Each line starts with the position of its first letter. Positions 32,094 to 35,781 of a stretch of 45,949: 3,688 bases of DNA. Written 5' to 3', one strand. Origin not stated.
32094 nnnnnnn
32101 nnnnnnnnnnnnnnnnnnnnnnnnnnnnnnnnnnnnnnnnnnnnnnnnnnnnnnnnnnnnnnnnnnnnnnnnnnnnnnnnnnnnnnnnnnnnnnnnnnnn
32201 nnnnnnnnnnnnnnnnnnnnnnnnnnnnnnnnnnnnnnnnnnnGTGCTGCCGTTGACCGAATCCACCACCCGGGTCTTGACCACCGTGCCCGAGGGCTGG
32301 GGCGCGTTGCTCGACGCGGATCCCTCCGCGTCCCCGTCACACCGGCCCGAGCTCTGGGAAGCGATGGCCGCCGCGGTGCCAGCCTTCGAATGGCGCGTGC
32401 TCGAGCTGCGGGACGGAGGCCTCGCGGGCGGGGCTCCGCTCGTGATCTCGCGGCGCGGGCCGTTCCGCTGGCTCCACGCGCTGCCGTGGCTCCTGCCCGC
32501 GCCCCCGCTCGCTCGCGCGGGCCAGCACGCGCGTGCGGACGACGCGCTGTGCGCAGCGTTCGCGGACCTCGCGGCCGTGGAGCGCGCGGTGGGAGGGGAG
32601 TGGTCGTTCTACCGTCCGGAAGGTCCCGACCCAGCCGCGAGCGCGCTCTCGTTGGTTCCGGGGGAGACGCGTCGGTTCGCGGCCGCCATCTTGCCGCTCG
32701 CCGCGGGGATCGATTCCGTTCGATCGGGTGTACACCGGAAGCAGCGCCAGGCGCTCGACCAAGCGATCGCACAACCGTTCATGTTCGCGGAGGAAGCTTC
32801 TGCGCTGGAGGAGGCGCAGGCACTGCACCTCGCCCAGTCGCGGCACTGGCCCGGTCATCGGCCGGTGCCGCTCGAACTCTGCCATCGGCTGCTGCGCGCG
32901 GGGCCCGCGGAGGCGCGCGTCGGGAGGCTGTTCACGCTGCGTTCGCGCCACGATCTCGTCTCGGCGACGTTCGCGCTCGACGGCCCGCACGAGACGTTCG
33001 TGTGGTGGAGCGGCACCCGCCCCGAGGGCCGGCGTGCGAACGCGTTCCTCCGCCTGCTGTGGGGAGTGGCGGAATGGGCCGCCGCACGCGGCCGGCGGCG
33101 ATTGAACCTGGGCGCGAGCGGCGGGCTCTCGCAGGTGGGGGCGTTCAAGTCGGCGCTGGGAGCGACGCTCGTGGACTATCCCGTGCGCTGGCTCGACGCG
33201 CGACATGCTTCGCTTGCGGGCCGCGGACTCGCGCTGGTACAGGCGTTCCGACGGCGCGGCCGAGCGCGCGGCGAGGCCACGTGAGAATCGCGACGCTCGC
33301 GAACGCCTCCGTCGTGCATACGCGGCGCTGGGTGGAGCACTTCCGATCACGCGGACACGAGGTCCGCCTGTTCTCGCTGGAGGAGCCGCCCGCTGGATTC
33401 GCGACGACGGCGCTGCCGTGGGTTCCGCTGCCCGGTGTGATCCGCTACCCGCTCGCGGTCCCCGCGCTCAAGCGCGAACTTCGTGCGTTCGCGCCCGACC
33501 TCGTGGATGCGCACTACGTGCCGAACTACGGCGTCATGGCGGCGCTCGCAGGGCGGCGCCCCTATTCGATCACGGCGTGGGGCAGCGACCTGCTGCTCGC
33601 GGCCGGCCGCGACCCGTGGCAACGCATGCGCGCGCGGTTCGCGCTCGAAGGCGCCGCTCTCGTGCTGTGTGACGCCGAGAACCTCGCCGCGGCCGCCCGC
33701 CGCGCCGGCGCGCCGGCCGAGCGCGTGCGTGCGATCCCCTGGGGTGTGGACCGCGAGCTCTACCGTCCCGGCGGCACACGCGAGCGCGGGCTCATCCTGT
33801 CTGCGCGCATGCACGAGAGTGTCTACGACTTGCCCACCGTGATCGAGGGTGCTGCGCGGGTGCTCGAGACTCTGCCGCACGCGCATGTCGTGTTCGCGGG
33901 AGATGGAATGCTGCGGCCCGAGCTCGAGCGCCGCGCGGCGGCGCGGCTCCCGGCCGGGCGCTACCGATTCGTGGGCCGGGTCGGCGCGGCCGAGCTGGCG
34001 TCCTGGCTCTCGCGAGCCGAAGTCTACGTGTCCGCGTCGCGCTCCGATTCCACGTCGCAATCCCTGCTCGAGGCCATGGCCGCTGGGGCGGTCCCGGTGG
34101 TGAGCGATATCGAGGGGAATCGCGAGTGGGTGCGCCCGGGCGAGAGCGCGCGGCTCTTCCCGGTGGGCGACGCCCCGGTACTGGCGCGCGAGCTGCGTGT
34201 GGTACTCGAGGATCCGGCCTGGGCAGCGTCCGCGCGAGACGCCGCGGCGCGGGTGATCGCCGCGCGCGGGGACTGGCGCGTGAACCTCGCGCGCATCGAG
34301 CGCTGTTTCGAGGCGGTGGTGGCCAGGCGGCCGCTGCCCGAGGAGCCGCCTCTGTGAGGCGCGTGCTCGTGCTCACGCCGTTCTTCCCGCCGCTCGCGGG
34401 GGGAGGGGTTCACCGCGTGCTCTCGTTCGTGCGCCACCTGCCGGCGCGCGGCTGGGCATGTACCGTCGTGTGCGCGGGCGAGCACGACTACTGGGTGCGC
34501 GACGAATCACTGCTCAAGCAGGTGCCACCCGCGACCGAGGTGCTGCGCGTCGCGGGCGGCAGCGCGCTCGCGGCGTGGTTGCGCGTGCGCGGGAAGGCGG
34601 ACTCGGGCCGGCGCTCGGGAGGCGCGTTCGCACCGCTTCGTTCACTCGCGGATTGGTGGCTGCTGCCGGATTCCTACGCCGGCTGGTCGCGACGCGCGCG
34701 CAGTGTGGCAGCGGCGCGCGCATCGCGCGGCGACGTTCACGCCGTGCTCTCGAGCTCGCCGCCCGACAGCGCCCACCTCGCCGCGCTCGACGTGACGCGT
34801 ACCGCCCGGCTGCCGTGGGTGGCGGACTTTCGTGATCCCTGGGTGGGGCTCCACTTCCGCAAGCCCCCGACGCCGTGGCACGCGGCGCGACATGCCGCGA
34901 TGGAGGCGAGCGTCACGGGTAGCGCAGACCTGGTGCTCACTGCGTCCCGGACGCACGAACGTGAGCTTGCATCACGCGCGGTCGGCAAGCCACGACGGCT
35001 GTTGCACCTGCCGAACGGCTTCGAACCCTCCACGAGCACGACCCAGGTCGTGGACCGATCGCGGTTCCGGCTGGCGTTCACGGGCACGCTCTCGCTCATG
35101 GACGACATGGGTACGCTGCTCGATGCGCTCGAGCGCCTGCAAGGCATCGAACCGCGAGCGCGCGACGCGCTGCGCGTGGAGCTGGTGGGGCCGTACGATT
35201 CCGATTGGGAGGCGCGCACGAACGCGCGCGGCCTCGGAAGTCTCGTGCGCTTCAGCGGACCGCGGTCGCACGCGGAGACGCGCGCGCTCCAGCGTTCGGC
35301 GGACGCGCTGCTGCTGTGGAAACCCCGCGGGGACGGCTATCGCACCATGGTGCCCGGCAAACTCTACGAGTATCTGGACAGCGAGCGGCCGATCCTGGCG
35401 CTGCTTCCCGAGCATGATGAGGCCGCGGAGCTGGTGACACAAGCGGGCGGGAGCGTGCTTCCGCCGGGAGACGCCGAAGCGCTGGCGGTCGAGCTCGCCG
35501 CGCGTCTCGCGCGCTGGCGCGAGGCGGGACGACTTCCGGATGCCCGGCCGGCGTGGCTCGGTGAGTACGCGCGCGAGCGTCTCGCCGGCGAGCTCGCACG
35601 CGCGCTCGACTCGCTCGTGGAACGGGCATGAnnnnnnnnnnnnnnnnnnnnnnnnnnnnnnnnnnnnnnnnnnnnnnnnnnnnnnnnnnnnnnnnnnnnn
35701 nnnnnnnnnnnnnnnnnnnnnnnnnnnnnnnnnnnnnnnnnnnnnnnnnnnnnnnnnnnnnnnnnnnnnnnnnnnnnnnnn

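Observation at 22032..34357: T9SS-type cargo gene embedded among Wzx, AsnB-like amidotransferase, FemAB-like and GT4 genes: possible cargo-anchoring glycan pathway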

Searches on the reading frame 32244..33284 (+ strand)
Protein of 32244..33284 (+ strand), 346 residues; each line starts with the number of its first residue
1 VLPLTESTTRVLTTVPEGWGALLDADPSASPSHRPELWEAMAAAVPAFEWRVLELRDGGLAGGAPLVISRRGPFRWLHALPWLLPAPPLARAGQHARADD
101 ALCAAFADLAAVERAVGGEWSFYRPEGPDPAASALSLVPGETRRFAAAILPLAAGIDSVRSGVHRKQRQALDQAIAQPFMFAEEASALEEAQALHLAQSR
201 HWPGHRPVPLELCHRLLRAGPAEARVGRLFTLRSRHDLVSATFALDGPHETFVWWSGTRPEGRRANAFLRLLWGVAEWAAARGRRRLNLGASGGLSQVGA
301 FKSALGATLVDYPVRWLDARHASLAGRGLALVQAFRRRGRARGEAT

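Call 8: search_protein_families(library=pfam, proteins=[window:32244-33284:+], max_evalue=0.01)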
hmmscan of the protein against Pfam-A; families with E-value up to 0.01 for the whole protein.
window:32244-33284:+ (346 aa): 1 family
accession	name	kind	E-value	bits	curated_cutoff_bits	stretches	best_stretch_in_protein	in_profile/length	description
PF13480.13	Acetyltransf_6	-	1.4e-11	45.2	22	1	159-291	3-136/143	Acetyltransferase (GNAT) domain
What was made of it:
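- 32244..33284 (+): FemAB-like tandem-GNAT transferase (346 aa), candidate aminoacyl-tRNA-dependent aminoacyl transferase (VimA analogue). Pfam Acetyltransf_6 45.2 bits (call 8).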

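Call 9: search_protein_families(library=ncbifam, proteins=[window:32244-33284:+], max_evalue=0.01)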
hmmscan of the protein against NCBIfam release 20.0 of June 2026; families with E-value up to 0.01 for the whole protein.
window:32244-33284:+ (346 aa): 0 families

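Call 39: search_protein_families(library=ncbifam, proteins=[window:32244-33284:+], max_evalue=1)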
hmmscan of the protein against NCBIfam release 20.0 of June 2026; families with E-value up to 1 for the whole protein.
window:32244-33284:+ (346 aa): 1 family
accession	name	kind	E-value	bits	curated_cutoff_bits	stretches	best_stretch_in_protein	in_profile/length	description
TIGR03019.1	pepcterm_femAB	equivalog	0.024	13.7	260.35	1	19-308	3-277/330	FemAB family XrtA/PEP-CTERM system-associated protein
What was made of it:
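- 32244..33284 (+): TIGR03019 only 13.7 bits (call 39).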

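Call 52: search_solved_structures(query=window:32244-33284:+, max_evalue=10)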
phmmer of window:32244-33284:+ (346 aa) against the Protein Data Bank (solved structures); distinct sequences matched with E-value up to 10: 2.
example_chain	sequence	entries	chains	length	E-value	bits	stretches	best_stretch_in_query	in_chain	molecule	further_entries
6z6j_C5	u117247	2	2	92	1.2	11.9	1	143-201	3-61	Protein LSO2 | LSO2 isoform 1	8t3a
6z6k_C5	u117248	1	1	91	1.4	11.7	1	143-201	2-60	Protein LSO2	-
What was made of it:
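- Tried and rejected: A PDB sequence search with g11 gave nothing meaningful (call 52).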

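Call 54: find_homologous_proteins(query=window:32244-33284:+, max_evalue=0.001)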
Query window:32244-33284:+ (346 aa): 195 proteins with E <= 0.001 among 8000 candidates; the best 120 are listed.
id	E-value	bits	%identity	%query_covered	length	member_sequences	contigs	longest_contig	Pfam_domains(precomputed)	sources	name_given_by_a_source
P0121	3.2e-200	683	90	95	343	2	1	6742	PF13480.14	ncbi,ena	-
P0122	3.3e-154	532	76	93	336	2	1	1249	PF13480.14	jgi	-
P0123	9.3e-154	530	75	98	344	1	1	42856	PF13480.14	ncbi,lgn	-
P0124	1.9e-152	526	73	99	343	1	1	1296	PF13480.14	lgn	-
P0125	5.9e-152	524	72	98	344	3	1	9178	PF13480.14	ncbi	-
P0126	4.0e-151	522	71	99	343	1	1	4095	PF13480.14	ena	-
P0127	1.5e-150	520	73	97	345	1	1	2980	PF13480.14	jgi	jgi:GNAT acetyltransferase-like protein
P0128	4.8e-150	518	69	99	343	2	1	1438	PF13480.14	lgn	-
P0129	1.0e-145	504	71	97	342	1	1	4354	PF13480.14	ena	-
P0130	1.4e-145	503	70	99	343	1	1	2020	PF13480.14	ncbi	-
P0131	1.5e-142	493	70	97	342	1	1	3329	PF13480.14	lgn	-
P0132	4.6e-141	489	70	98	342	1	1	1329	PF13480.14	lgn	-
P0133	2.3e-140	486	71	97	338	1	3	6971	PF13480.14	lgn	-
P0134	9.2e-138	478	67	96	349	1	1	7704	PF13480.14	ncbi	-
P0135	1.1e-133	464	68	97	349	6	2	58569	PF13480.14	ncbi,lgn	-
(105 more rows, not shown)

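Call 77: predict_structure(alignment_id=A2)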
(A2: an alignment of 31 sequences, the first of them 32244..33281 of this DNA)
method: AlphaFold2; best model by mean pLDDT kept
length: 346 residues; sequences in the alignment: 31
mean_pLDDT: 92.7   pTM: 0.90
mean pLDDT of the five models: 92.7, 92.6, 92.3, 92.2, 91.4
residues with pLDDT >= 90: 292; 70-90: 37; 50-70: 10; < 50: 7
segments of 3 or more residues with pLDDT < 50: 1-4, 344-346
pLDDT, mean of each block of 10 residues (from residue 1): 63 97 96 96 96 96 97 95 92 97 98 97 93 95 93 96 96 97 98 94 85 95 92 97 97 96 96 98 96 77 94 94 95 82 52
secondary structure, 60 per line:
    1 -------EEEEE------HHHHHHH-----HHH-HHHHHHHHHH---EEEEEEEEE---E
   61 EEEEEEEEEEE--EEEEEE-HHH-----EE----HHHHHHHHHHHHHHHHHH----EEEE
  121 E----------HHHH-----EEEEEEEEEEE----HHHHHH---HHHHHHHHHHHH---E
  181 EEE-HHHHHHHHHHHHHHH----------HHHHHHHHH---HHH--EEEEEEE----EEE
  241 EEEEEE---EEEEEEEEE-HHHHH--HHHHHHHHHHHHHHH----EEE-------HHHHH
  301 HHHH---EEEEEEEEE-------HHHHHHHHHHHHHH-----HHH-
elements in order: E8-12 H19-25 H35-44 E48-56 E60-71 E74-79 H95-112 E117-121 H132-135 E141-151 H156-161 H165-176 E180-183 H185-199 H210-218 E227-233 E238-246 E250-258 H260-264 H267-281 E286-288 H296-304 E308-316 H324-337
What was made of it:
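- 32244..33284 (+): AF2 pLDDT 92.7 (call 77).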

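Call 80: fold_search(model_id=the predicted structure, library=pdb)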
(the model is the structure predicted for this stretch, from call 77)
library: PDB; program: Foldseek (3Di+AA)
matches with E <= 10: 840; with E <= 0.001: 154
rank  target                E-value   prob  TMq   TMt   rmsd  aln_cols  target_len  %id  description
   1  9wqy                  7.1e-17  1.00  0.66  0.79   4.1       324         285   17  aminoacyl-tRNA-dependent peptide synthase, Sba18, complexed with streptothrisamine (released 2026-04-01)
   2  9wqx                  7.7e-16  1.00  0.66  0.79   4.0       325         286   16  aminoacyl-tRNA-dependent peptide synthase, Sbb17, complexed with streptothrisamine (released 2026-04-01)
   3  9wqw                  1.3e-15  1.00  0.67  0.79   4.0       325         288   15  aminoacyl-tRNA-dependent peptide synthase, Sbb17 (released 2026-04-01)
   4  7z6a_A                1.8e-14  1.00  0.64  0.67   4.2       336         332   14  CRYSTAL STRUCTURE OF WEISSELLA VIRIDESCENS FEMXVV NON-RIBOSOMAL AMINO ACID TRANSFERASE IN COMPLEX WITH A PEPTIDYL-XNA  (released 2022-10-26)
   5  1xe4                  2.9e-14  1.00  0.66  0.68   4.3       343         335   15  Crystal Structure of Weissella viridescens FemX (K36M) Mutant (released 2005-05-31)
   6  7z5y_A                3.0e-14  1.00  0.65  0.67   4.3       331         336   14  CRYSTAL STRUCTURE OF WEISSELLA VIRIDESCENS FEMXVV NON-RIBOSOMAL AMINO ACID TRANSFERASE IN COMPLEX WITH A PEPTIDYL-XNA  (released 2022-10-26)
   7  6snr                  4.1e-14  1.00  0.69  0.61   4.1       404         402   11  Crystal structure of FemX (released 2020-09-09)
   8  1xf8                  4.3e-14  1.00  0.67  0.69   4.7       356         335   15  Crystal Structure of Weissella viridescens FemX (Y254F) Mutant (released 2005-05-31)
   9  4ii9_A                6.1e-14  1.00  0.65  0.66   4.5       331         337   15  Crystal structure of Weissella viridescens FemXVv non-ribosomal amino acid transferase in complex with a peptidyl-RNA  (released 2013-07-03)
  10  1ne9                  9.7e-14  1.00  0.67  0.69   4.6       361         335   15  Crystal Structure of Weissella viridescens FemX at 1.7 Ang Resolution (released 2004-02-10)
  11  1lrz                  3.9e-13  1.00  0.67  0.59   7.3       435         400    9  x-ray crystal structure of staphylococcus aureus femA (released 2002-09-04)
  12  6lv0_A                3.8e-10  1.00  0.50  0.53   6.6       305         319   15  Crystal structure of the soluble domain of the multiple peptide resistance factor (MprF) from Rhizobium tropici (released 2021-02-03)
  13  4v34                  4.0e-10  1.00  0.50  0.53   5.5       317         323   15  The Structure of A-PGS from Pseudomonas aeruginosa (SeMet derivative) (released 2015-08-19)
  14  9j8q_A                9.1e-10  1.00  0.49  0.23   6.6       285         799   15  MprF from Pseudomonas aeruginosa in GDN micelle, C2 symmetry (released 2025-09-03)
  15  5vrv_D                1.0e-09  1.00  0.51  0.56   6.6       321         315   14  2.05 Angstrom Resolution Crystal Structure of C-terminal Domain (DUF2156) of Putative Lysylphosphatidylglycerol Synthe (released 2017-05-24)
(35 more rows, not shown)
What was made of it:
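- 32244..33284 (+): Foldseek top hits Sba18/Sbb17 and FemX, E 7e-17 to 1e-13, TM 0.64-0.79 (call 80).
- On Wbp/Vim linking-sugar pathway: Fold is FemX/Sba18-like (call 80). g11 scores 13.7 bits on TIGR03019 (call 39).
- Closest known: Sba18/Sbb17 aminoacyl-tRNA-dependent peptide synthases and FemX/FemA. Same: Tandem-GNAT fold, TM 0.64-0.79 (call 80).
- Top matches are aminoacyl-tRNA-dependent enzymes, including Sba18/Sbb17 solved with the ligand streptothrisamine, then FemX/FemA (call 80).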

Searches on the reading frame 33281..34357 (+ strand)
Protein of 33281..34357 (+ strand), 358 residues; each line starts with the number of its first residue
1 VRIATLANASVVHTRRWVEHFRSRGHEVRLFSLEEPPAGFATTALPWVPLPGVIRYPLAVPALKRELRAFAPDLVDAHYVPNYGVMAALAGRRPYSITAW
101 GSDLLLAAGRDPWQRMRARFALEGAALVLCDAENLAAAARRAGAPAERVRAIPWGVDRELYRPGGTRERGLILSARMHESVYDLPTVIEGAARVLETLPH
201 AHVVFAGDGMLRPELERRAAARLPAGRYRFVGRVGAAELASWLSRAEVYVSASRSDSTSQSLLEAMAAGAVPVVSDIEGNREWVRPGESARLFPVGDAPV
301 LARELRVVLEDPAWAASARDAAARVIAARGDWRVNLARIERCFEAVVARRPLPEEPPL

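Call 8: search_protein_families(library=pfam, proteins=[window:33281-34357:+], max_evalue=0.01)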
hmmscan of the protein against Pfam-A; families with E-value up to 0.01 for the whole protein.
window:33281-34357:+ (358 aa): 6 families
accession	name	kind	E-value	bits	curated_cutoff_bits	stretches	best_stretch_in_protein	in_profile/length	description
PF13692.12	Glyco_trans_1_4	-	2.2e-21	77.1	27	1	171-311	4-142/142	Glycosyl transferases group 1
PF00534.26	Glycos_transf_1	-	1.6e-20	73.8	26.4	1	171-320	17-167/172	Glycosyl transferases group 1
PF13439.12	Glyco_transf_4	-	2.1e-17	64.1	28.5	1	11-159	5-169/170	Glycosyltransferase Family 4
PF13477.12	Glyco_trans_4_2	-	9.3e-17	61.9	23.4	1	2-131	1-138/139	Glycosyl transferase 4-like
PF13579.12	Glyco_trans_4_4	-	1.4e-15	58.4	29.7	1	11-155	4-158/158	Glycosyl transferase 4-like domain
PF13524.12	Glyco_trans_1_2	-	8.2e-10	39.2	25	1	195-337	6-140/144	Glycosyl transferase-like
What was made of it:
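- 33281..34357 (+): GT4 glycosyltransferase 'GT4a' (358 aa). Glyco_trans_1_4 77 bits, Glycos_transf_1 74 bits, Glyco_transf_4 64 bits (call 8).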

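Call 9: search_protein_families(library=ncbifam, proteins=[window:33281-34357:+], max_evalue=0.01)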
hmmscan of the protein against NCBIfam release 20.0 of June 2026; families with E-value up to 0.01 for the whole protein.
window:33281-34357:+ (358 aa): 20 families
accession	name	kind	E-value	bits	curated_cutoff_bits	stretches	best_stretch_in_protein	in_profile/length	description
NF038229.1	Glyco4_Geo_Pelo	equivalog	5.9e-19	68.3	400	1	62-317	46-307/338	GPMC system family 4 glycosyltransferase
TIGR04063.1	stp3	hypoth_equivalog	1.8e-17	63.3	442.05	1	126-347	154-396/397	TIGR04063 family PEP-CTERM/XrtA system glycosyltransferase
NF041876.1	EPS_EpsE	equivalog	7.2e-16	58.4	400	1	84-328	129-378/389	exopolysaccharide biosynthesis GT4 family glycosyltransferase EpsE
TIGR03088.1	stp2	hypoth_equivalog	4.9e-14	52.1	409.05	1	174-344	200-371/374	TIGR03088 family PEP-CTERM/XrtA system glycosyltransferase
TIGR03999.1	thiol_BshA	equivalog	1.9e-11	43.5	273.7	1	98-342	119-369/375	N-acetyl-alpha-D-glucosaminyl L-malate synthase BshA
TIGR04348.1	TIGR04348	equivalog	7e-11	41.7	300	1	187-323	154-289/310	selenoneine biosynthesis selenosugar synthase SenB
TIGR04047.1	MSMEG_0565_glyc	hypoth_equivalog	1.4e-07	30.9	259.85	1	187-333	211-361/373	MSMEG_0565 family glycosyltransferase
TIGR03449.1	mycothiol_MshA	equivalog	1.8e-07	30.4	462.5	1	126-346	167-403/406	D-inositol-3-phosphate glycosyltransferase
NF012034.0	PRK15490.1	equivalog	1.2e-06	27.3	813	1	188-279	417-505/578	Vi polysaccharide biosynthesis glycosyltransferase TviE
NF041879.1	EPS_EpsH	equivalog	1.7e-06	27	800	1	199-313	266-383/431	exopolysaccharide biosynthesis glycosyltransferase EpsH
NF047684.1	TeichurnBiosyTuaC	equivalog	2e-06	27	550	1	69-277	106-320/391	teichuronic acid biosynthesis protein TuaC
NF053787.1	GlcN_PG_synth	equivalog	2.1e-06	26.8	480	1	235-347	251-360/361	N-acetylglucosaminyl phosphatidylglycerol synthase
NF011726.0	PRK15179.1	equivalog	0.00018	20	733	1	188-320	536-672/694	Vi polysaccharide biosynthesis protein TviE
TIGR03087.1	stp1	hypoth_equivalog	0.00075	18.8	316.65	0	237-345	289-396/397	TIGR03087 family PEP-CTERM/XrtA system glycosyltransferase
NF050063.1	ProtGlycPglJ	equivalog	0.00087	18.6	500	1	201-320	223-341/363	N-acetylgalactosamine-N,N'-diacetylbacillosaminyl-diphospho-undecaprenol 4-alpha-N-acetylgalactosaminyltransferase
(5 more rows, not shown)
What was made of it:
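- Checked: GT4-like 34354-35631 (calls 8, 9).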

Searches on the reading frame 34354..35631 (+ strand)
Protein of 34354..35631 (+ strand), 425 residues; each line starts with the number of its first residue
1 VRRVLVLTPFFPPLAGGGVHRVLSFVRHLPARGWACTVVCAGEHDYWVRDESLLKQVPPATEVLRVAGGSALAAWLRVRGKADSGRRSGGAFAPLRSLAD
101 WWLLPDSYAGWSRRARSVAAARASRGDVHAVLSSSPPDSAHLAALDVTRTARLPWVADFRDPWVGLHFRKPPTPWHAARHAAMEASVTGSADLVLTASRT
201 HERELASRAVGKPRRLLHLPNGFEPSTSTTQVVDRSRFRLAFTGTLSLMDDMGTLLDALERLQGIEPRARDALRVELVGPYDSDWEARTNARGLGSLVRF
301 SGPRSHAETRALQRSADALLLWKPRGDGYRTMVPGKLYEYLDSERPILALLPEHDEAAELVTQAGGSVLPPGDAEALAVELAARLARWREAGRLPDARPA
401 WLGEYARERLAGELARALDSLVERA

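Call 8: search_protein_families(library=pfam, proteins=[window:34354-35631:+], max_evalue=0.01)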
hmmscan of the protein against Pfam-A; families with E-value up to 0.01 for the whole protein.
window:34354-35631:+ (425 aa): 1 family
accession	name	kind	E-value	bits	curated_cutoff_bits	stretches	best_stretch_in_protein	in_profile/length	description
PF13439.12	Glyco_transf_4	-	7.6e-05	23.2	28.5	1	16-225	2-168/170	Glycosyltransferase Family 4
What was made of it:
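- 34354..35631 (+): GT4-like glycosyltransferase 'GT4b' (425 aa). Weak Glyco_transf_4 hit, 23 bits (call 8).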

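Call 9: search_protein_families(library=ncbifam, proteins=[window:34354-35631:+], max_evalue=0.01)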
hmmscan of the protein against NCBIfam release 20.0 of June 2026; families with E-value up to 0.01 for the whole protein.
window:34354-35631:+ (425 aa): 3 families
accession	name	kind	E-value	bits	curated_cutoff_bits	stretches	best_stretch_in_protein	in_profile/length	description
TIGR03088.1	stp2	hypoth_equivalog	2.8e-05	23.4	409.05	1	227-382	184-333/374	TIGR03088 family PEP-CTERM/XrtA system glycosyltransferase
TIGR04063.1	stp3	hypoth_equivalog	3.1e-05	23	442.05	1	132-387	96-360/397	TIGR04063 family PEP-CTERM/XrtA system glycosyltransferase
NF007640.0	PRK10307.1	subfamily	0.00044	19.3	276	1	182-382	163-367/411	WcaI family glycosyltransferase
